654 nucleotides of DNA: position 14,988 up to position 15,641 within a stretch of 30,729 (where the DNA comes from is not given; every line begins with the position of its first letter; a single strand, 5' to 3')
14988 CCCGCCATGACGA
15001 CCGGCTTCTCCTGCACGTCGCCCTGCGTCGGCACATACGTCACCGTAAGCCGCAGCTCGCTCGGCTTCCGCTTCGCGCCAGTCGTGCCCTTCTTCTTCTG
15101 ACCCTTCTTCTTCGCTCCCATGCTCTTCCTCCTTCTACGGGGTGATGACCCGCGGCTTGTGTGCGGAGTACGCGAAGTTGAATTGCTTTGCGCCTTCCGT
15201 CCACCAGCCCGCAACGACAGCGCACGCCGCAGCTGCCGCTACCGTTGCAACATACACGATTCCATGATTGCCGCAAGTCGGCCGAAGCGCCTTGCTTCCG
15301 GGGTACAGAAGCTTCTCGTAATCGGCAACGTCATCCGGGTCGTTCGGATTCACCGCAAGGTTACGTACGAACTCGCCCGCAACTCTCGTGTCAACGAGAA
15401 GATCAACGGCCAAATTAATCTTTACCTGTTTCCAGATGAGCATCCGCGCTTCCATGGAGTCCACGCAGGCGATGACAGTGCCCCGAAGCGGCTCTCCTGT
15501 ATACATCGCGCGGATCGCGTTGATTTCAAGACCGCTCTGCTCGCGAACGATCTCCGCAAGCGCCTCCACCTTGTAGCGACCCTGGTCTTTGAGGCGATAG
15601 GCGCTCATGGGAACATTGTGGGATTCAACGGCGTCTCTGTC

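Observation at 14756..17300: Self-contained three-gene ubiquitin-like conjugation cassette: multidomain E2-like, minimal E1-like, Lys-tailed beta-grasp Ubl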

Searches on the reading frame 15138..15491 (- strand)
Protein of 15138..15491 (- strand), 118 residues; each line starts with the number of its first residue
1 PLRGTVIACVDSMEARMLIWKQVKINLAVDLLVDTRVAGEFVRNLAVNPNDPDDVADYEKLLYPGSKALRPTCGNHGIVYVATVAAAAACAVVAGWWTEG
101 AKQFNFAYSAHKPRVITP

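Call 98: search_solved_structures(query=A7, max_evalue=10, show_alignments=5)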
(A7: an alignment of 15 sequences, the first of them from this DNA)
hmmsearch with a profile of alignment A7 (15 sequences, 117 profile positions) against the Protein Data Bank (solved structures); distinct sequences matched with E-value up to 10: 8.
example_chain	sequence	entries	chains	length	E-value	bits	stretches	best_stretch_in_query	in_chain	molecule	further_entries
5udh_A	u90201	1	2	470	0.034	17.4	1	10-74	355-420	E3 ubiquitin-protein ligase ARIH1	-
7b5l_H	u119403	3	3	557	0.05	16.9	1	10-74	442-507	E3 ubiquitin-protein ligase ARIH1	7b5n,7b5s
5tte_B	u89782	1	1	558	0.05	16.9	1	10-74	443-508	E3 ubiquitin-protein ligase ARIH1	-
4kbl_A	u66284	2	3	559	0.051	16.9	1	10-74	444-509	E3 ubiquitin-protein ligase ARIH1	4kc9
7b5m_H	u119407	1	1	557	0.084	16.1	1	10-74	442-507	E3 ubiquitin-protein ligase ARIH1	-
3flu_A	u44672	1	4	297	0.11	15.8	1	71-100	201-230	Dihydrodipicolinate synthase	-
9dxo_A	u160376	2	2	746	0.67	13.2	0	65-91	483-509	Solute carrier organic anion transporter family member 1C1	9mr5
9dxp_A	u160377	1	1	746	0.67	13.2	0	65-91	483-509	Solute carrier organic anion transporter family member 1C1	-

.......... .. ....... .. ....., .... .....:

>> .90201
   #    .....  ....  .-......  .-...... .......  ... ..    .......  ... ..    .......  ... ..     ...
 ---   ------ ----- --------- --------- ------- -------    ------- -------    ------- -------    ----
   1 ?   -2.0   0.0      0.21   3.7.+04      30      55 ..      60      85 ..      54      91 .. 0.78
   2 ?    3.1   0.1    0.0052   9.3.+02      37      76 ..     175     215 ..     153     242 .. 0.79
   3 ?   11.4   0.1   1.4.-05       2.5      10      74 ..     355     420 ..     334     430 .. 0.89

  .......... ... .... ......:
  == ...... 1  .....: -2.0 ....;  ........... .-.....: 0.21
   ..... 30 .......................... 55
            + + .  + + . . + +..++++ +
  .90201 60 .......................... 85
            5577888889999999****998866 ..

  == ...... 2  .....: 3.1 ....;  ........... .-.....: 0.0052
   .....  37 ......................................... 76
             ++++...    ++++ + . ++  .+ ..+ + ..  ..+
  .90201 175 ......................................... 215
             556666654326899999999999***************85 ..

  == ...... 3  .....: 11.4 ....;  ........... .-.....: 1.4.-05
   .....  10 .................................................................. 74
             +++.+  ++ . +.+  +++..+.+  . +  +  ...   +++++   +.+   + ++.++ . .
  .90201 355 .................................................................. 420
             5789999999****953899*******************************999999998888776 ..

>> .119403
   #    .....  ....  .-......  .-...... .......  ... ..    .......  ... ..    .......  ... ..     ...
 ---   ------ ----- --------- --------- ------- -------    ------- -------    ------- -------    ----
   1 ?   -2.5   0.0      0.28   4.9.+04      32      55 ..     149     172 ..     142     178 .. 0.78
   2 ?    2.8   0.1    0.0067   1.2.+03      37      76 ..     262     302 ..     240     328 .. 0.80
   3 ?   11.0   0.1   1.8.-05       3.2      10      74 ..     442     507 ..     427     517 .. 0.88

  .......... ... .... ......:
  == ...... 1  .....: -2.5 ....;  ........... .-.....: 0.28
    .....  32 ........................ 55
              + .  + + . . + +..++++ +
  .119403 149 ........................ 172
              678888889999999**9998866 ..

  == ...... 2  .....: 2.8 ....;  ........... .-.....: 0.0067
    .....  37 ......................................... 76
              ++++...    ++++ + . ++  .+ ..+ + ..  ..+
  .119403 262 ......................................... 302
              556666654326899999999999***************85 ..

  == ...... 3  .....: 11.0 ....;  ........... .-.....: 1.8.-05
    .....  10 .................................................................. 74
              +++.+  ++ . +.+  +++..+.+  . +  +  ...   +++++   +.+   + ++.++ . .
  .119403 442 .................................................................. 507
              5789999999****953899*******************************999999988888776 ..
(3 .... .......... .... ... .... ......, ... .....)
